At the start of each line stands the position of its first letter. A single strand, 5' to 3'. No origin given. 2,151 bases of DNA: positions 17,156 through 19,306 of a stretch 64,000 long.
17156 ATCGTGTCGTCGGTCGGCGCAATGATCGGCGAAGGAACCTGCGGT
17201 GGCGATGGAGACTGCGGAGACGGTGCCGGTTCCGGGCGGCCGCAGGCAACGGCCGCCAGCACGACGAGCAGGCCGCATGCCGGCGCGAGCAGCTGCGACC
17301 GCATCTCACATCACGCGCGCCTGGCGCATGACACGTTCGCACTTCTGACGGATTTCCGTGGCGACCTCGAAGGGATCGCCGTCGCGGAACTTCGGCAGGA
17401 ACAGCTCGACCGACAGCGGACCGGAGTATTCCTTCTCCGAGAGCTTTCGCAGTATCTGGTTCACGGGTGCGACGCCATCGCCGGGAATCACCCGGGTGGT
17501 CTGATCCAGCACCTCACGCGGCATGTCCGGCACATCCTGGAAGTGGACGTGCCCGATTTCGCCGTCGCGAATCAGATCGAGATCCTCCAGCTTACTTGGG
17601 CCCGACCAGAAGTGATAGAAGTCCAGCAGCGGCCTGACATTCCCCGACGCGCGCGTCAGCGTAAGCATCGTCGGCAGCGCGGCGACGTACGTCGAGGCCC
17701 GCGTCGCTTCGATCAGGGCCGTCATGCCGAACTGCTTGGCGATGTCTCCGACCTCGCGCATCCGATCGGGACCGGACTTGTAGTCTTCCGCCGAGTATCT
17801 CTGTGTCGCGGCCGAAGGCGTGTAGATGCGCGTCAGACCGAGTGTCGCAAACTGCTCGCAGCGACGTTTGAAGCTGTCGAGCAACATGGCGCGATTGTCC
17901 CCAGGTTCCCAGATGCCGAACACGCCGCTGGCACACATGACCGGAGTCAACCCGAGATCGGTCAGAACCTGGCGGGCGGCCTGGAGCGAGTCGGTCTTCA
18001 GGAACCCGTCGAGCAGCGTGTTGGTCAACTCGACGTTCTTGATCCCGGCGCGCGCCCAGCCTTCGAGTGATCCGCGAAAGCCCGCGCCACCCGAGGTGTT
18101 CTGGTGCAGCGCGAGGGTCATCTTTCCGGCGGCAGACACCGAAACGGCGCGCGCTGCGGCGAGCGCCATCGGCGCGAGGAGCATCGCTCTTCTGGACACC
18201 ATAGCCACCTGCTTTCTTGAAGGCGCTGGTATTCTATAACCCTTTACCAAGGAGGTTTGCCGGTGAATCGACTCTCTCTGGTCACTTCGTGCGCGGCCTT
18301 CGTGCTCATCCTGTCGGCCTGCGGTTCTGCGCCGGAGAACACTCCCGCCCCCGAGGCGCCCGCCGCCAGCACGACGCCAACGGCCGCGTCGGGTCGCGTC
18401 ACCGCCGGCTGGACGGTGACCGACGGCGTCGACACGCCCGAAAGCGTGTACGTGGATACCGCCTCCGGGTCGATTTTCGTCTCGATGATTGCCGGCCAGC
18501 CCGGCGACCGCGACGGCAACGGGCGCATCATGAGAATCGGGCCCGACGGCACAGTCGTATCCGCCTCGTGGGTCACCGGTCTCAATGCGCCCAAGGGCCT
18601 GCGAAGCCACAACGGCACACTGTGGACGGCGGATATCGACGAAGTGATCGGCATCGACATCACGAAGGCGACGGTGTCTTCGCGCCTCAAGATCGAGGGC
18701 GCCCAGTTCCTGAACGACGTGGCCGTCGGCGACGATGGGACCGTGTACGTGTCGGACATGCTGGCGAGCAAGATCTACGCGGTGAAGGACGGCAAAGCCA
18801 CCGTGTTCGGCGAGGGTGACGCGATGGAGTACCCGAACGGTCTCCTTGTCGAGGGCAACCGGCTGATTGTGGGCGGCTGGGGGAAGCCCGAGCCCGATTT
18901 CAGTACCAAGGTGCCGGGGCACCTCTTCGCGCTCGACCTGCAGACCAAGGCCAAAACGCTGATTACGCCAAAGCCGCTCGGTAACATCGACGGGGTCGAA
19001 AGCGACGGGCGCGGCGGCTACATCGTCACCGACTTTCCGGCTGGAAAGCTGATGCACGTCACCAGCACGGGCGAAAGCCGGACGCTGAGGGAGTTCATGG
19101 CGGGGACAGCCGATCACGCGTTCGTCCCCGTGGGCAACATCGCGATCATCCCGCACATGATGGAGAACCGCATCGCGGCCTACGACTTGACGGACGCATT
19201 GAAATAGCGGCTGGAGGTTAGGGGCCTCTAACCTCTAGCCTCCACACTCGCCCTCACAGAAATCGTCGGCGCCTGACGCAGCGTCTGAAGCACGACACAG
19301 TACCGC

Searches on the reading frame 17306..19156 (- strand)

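Call 16: search_protein_families(library=pfam, proteins=[window:17306-19156:-], max_evalue=0.0001)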
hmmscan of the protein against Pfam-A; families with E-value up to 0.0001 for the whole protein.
window:17306-19156:- (616 aa): 1 family
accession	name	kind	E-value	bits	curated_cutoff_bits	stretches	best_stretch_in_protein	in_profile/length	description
PF01261.30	AP_endonuc_2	-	6.7e-21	75.5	31.1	1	368-593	5-234/249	Xylose isomerase-like TIM barrel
